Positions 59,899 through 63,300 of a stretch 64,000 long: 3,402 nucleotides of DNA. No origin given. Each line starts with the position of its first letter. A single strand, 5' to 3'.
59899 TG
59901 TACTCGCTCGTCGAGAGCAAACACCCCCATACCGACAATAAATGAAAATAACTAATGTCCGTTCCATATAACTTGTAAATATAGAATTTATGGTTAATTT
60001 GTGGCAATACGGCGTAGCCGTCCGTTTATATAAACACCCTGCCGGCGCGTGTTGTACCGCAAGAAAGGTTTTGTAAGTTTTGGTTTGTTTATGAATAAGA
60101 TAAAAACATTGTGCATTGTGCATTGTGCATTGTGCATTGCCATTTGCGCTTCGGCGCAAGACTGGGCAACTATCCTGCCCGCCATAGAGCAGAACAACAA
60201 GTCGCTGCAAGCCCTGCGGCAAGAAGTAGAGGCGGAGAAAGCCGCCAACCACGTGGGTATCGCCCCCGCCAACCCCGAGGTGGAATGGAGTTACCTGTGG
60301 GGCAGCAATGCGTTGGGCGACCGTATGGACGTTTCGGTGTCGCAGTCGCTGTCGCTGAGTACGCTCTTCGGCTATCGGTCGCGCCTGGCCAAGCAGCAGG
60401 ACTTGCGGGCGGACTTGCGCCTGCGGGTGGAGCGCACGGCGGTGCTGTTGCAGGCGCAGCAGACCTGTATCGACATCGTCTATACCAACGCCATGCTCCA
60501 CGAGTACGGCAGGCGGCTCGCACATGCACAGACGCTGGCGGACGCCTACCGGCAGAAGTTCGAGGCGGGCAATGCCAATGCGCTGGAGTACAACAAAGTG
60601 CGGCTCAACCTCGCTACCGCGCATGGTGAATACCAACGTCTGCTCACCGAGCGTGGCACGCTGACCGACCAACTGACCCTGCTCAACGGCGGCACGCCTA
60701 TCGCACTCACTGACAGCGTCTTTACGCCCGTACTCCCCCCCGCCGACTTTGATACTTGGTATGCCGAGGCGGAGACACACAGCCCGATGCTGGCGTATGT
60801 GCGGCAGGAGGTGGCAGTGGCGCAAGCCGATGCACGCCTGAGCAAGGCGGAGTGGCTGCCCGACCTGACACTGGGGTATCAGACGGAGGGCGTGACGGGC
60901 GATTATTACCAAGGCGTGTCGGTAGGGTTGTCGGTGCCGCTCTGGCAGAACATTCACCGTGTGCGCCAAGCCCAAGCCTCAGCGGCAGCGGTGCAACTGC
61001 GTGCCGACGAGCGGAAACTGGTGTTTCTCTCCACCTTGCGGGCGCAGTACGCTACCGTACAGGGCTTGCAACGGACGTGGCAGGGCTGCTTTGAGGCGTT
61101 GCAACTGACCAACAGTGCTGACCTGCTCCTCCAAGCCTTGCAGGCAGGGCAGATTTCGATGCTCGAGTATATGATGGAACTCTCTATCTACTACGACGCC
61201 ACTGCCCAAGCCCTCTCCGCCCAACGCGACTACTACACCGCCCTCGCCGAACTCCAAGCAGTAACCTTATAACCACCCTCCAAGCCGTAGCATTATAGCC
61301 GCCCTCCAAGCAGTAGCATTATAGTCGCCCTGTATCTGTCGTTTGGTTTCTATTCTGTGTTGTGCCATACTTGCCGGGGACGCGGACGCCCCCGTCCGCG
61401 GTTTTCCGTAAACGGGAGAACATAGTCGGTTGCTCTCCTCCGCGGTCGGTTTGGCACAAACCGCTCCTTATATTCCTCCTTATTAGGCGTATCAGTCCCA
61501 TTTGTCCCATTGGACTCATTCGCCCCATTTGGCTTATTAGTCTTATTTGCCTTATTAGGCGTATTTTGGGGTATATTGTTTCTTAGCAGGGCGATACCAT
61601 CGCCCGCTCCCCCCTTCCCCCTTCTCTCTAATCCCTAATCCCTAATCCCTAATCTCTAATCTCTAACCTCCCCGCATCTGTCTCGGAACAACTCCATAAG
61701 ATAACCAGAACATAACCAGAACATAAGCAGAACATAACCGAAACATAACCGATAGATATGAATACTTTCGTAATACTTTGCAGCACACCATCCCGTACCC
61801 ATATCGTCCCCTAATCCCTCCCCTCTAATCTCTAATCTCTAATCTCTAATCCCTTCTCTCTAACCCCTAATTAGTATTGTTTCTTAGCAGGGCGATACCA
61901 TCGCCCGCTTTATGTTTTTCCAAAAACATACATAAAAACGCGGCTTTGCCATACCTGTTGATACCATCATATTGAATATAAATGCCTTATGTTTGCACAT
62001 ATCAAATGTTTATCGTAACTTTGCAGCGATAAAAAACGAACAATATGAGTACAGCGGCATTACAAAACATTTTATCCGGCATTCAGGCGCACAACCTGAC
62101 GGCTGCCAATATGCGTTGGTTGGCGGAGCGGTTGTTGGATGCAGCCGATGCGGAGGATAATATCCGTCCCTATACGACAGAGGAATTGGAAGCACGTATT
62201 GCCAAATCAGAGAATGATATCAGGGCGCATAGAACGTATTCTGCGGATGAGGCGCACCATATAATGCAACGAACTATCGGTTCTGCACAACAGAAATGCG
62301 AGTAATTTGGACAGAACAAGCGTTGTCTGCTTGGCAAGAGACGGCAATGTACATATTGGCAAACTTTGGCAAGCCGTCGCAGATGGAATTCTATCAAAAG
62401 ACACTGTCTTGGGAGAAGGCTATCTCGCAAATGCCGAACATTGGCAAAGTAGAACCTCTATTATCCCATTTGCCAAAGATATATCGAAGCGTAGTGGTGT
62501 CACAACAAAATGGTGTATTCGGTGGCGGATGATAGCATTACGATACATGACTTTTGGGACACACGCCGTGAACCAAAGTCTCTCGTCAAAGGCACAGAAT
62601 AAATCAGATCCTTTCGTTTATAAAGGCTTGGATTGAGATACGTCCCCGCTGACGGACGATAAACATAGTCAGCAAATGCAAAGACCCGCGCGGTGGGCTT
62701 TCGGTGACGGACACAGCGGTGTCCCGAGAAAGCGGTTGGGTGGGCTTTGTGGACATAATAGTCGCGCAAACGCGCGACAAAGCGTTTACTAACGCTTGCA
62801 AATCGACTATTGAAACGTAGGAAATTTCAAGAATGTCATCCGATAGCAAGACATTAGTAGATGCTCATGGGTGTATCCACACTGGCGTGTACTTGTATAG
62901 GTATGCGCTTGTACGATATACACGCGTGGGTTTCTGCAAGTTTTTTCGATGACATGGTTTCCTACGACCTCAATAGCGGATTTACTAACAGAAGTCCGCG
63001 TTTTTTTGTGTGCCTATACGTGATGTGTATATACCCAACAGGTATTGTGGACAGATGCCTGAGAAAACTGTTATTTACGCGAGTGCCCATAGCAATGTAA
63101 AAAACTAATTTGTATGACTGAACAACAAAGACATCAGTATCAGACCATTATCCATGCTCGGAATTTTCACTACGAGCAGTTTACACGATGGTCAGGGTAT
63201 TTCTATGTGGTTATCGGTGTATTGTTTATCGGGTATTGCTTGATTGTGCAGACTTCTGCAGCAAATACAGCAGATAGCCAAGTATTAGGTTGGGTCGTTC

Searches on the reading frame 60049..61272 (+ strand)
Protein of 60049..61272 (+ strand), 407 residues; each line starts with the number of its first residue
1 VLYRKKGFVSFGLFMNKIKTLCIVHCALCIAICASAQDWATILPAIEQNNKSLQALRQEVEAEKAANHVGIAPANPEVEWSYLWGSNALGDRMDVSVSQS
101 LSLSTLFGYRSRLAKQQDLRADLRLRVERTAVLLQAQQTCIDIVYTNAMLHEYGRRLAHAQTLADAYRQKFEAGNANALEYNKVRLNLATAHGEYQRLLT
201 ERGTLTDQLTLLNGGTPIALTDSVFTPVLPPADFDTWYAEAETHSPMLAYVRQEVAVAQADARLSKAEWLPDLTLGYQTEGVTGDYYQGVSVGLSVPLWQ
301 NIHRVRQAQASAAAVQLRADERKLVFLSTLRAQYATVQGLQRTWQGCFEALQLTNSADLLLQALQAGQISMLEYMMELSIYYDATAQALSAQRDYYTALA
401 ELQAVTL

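Call 11: search_protein_families(library=pfam, proteins=[window:60049-61272:+])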
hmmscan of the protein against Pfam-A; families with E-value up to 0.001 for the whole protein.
window:60049-61272:+ (407 aa): 1 family
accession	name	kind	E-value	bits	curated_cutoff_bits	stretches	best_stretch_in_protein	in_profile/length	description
PF02321.23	OEP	-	3.5e-39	135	22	2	234-405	1-185/187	Outer membrane efflux protein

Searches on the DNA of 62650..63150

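Call 17: search_rna_families(source=window, start=62650, end=63150, threshold=evalue, max_evalue=10, show_alignments=2)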
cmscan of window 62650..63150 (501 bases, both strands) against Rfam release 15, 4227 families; matches with E-value up to 10: 3.
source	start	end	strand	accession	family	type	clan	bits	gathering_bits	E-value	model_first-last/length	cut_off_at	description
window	62853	62941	+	RF04176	mir-3149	Gene; miRNA;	-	18.6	100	0.92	1-83/83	no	mir-3149 microRNA precursor family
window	62856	62938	+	RF04117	MIR5200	Gene; miRNA;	-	15.5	70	3.6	1-92/92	no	MIR5200 microRNA precursor family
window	63114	63141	+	RF00617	cHP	Cis-reg;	CL00129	12.9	40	8.4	1-45/45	no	Flavivirus capsid hairpin cHP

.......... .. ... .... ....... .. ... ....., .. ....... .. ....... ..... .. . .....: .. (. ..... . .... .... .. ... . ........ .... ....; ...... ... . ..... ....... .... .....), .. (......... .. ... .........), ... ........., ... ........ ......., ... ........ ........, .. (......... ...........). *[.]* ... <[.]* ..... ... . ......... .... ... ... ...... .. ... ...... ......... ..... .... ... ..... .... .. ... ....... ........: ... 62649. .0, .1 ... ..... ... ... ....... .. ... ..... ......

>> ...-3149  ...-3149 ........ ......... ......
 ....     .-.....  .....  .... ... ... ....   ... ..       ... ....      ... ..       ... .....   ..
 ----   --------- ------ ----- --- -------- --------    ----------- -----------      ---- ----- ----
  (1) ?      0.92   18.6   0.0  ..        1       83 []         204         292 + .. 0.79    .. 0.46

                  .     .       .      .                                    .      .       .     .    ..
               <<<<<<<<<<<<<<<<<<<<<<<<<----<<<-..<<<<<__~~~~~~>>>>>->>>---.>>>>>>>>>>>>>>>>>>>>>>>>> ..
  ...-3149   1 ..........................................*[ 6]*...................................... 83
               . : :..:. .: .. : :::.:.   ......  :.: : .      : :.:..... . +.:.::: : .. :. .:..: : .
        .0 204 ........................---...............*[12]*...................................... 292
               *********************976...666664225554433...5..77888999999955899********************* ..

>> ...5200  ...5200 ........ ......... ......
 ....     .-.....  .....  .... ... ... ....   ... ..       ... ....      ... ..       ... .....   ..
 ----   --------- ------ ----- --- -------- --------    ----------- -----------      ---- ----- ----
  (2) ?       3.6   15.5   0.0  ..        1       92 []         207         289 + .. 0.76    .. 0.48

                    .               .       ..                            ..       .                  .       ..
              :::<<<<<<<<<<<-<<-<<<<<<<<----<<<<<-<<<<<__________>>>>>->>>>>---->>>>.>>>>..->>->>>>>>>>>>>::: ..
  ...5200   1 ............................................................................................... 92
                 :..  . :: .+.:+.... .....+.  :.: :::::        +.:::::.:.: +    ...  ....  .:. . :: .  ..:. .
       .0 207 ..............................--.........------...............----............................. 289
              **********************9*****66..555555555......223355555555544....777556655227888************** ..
